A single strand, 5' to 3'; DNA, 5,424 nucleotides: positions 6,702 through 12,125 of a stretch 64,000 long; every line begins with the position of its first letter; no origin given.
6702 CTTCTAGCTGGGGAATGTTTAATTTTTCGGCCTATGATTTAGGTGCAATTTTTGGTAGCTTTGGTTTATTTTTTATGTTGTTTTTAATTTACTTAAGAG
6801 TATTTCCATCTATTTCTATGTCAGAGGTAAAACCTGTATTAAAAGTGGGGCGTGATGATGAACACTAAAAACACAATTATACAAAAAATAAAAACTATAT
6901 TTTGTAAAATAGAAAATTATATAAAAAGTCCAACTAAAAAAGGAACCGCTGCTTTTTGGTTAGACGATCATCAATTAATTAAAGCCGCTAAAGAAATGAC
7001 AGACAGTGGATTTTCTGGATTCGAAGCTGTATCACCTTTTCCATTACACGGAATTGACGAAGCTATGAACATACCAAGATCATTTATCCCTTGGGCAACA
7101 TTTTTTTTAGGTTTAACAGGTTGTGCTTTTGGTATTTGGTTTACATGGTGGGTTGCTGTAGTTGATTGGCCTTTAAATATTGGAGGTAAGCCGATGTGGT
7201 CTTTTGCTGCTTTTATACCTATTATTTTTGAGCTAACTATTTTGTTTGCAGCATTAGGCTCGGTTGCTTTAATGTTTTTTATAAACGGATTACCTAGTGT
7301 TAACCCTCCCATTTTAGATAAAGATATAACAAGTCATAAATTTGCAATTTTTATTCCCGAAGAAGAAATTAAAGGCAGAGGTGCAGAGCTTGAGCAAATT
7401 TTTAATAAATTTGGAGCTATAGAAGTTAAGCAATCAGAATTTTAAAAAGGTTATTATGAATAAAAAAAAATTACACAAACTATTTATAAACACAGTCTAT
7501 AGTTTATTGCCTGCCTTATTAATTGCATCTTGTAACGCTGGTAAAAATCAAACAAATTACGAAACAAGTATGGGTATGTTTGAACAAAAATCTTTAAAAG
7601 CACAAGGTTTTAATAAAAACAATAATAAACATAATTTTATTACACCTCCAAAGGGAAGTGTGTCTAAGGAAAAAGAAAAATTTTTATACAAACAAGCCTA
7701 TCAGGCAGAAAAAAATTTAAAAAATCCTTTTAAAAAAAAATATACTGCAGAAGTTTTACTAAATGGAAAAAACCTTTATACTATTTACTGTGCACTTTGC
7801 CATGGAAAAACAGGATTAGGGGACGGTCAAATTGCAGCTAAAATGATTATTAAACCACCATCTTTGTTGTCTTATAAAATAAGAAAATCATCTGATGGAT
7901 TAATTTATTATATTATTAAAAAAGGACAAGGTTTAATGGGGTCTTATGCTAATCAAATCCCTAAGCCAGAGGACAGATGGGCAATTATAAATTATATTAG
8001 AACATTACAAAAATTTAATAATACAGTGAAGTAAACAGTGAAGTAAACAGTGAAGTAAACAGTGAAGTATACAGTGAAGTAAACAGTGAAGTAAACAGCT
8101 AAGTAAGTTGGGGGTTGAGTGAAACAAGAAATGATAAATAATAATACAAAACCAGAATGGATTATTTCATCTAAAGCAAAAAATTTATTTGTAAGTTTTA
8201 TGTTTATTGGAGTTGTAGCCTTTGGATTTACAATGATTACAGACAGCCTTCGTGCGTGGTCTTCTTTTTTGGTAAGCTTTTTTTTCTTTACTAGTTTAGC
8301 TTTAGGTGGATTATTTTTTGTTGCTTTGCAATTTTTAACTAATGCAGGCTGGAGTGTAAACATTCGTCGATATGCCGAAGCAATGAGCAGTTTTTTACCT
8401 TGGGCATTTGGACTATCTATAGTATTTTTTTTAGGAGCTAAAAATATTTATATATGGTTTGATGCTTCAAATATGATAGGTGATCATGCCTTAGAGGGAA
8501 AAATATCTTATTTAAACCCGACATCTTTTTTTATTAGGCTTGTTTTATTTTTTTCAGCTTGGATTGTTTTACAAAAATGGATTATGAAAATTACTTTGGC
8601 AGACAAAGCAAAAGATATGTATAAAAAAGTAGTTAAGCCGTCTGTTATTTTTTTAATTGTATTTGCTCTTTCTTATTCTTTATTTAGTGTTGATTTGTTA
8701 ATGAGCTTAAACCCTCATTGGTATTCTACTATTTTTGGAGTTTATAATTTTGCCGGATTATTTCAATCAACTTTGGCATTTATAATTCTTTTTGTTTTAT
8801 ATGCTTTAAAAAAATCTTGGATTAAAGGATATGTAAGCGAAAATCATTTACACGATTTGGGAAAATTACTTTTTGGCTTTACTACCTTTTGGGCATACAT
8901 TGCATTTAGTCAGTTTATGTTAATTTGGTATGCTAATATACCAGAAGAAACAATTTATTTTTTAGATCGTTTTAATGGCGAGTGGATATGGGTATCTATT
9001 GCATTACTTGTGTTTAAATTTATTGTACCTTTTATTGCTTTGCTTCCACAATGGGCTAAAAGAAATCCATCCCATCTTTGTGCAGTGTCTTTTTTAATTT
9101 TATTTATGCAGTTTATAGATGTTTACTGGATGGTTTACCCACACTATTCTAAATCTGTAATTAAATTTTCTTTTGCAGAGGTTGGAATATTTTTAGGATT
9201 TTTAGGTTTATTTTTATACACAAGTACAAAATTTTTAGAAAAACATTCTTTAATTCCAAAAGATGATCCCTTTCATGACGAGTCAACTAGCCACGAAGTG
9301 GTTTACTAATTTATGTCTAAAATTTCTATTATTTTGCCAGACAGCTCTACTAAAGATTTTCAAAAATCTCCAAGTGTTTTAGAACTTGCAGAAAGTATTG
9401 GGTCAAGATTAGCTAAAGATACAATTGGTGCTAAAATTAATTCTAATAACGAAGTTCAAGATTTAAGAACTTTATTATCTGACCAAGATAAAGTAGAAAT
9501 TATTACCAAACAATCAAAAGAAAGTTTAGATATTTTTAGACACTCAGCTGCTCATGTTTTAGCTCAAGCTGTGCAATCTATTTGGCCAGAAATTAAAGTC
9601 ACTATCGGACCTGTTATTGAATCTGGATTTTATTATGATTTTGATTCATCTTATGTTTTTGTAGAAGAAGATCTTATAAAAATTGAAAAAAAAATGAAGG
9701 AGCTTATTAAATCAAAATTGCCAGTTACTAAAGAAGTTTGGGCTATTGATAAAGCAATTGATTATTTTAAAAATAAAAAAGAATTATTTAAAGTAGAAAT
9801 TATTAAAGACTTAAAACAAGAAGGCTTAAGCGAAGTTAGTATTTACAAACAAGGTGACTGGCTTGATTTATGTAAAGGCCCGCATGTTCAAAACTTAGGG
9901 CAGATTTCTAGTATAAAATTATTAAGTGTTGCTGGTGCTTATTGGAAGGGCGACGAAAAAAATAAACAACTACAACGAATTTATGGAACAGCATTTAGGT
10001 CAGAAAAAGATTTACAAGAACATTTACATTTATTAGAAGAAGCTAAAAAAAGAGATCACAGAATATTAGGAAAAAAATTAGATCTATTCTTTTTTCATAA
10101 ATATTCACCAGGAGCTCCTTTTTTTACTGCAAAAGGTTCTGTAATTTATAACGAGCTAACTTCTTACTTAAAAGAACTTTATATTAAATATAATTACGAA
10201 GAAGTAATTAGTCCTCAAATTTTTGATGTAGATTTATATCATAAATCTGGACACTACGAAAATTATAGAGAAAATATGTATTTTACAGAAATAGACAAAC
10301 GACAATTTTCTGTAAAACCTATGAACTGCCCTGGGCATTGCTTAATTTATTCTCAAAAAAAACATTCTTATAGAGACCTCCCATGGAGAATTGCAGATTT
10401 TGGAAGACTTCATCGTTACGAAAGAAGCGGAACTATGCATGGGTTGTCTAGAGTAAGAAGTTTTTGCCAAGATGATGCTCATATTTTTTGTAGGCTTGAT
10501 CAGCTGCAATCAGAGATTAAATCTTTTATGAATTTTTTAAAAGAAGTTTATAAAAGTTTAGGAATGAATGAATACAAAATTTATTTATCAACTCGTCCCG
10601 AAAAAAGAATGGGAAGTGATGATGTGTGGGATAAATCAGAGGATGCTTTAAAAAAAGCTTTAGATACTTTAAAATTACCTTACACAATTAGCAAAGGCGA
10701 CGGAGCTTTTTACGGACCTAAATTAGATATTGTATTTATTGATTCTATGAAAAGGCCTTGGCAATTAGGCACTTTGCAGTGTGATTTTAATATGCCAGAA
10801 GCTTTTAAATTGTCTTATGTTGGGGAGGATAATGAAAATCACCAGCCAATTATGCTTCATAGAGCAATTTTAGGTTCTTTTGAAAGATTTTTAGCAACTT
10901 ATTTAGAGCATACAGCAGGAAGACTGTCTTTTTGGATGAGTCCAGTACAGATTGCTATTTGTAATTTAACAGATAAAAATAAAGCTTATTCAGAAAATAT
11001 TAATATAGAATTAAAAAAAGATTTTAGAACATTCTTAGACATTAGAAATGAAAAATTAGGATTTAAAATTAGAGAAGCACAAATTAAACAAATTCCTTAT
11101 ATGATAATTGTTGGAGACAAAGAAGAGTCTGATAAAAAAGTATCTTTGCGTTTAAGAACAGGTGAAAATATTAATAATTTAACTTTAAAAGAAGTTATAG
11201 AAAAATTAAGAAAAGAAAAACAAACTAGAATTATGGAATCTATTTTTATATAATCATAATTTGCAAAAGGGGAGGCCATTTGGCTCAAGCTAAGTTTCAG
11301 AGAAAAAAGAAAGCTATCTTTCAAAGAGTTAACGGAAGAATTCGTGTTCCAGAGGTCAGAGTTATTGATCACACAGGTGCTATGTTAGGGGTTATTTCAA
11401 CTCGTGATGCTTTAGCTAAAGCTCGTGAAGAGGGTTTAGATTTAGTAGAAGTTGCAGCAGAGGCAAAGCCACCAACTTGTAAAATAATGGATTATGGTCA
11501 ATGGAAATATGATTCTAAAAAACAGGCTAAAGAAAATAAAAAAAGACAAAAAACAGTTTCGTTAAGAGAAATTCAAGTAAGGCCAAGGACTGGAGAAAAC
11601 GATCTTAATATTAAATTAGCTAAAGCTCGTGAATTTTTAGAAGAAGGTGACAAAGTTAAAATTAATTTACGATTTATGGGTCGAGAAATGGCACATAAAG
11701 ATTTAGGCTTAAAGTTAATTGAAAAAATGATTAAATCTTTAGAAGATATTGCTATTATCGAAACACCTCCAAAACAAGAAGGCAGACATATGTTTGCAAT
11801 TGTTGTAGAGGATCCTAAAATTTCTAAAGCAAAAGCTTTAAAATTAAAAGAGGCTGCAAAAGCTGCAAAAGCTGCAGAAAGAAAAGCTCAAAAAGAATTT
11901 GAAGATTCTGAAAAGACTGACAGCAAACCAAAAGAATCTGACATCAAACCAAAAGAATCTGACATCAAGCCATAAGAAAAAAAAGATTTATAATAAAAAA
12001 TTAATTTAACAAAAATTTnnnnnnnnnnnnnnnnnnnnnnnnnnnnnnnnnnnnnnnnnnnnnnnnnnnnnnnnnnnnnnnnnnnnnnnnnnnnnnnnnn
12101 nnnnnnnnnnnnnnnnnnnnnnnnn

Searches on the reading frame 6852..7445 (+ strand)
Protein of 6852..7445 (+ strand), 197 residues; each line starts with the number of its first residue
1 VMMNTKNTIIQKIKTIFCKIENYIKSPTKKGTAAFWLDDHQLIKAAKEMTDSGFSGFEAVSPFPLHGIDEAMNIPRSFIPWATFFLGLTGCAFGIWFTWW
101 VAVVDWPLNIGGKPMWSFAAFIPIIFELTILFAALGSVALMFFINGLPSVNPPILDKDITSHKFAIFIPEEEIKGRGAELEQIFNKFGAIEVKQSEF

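Call 58: search_protein_families(library=pfam, proteins=[window:6852-7445:+], max_evalue=0.01)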
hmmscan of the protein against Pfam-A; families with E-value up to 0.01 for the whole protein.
window:6852-7445:+ (197 aa): 1 family
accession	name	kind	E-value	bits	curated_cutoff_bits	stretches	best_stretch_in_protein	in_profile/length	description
PF11821.13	ActD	-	1e-53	181.9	25.7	1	31-193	2-169/170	Alternative complex III, ActD subunit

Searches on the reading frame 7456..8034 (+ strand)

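Call 58: search_protein_families(library=pfam, proteins=[window:7456-8034:+], max_evalue=0.01)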
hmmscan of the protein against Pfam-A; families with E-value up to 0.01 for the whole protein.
window:7456-8034:+ (192 aa): 2 families
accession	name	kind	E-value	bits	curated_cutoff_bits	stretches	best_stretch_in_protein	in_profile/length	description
PF13442.11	Cytochrome_CBB3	-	8.3e-10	39.3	27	1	103-181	5-68/68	Cytochrome C oxidase, cbb3-type, subunit III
PF00034.26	Cytochrom_C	-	7.2e-08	34.1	21.3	1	103-184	3-89/90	Cytochrome c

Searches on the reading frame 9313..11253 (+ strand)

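Call 85: search_protein_families(library=pfam, proteins=[window:9313-11253:+], max_evalue=1e-8)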
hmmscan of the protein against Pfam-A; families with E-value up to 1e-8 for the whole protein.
window:9313-11253:+ (646 aa): 4 families
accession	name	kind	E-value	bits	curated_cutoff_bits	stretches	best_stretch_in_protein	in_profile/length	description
PF00587.30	tRNA-synt_2b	-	1.8e-45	155.6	29.3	1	324-533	2-178/179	tRNA synthetase class II core domain (G, H, P, S and T)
PF03129.25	HGTP_anticodon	-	1.6e-17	63.9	21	1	546-634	1-93/94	Anticodon binding domain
PF07973.19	tRNA_SAD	-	8.5e-17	61.3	24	1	175-224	1-44/44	Threonyl and Alanyl tRNA synthetase second additional domain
PF02824.27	TGS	-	1.9e-10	41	22.2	1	4-65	1-60/60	TGS domain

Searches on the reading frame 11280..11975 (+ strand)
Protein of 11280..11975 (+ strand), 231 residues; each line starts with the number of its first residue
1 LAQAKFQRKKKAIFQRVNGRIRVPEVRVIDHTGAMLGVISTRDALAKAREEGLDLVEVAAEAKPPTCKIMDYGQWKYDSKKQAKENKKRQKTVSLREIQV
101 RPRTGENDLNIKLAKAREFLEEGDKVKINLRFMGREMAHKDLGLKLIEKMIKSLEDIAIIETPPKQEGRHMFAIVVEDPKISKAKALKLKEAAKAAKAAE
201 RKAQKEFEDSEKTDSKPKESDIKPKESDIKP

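Call 83: search_protein_families(library=pfam, proteins=[window:11280-11975:+], max_evalue=1e-8)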
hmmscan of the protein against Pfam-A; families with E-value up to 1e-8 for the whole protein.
window:11280-11975:+ (231 aa): 2 families
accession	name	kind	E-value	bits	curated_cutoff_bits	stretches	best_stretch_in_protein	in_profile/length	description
PF00707.27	IF3_C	-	6.3e-30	103.4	34.8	1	94-176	2-84/86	Translation initiation factor IF-3, C-terminal domain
PF05198.21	IF3_N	-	9.7e-29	99.8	26.9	1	17-86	1-70/70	Translation initiation factor IF-3, N-terminal domain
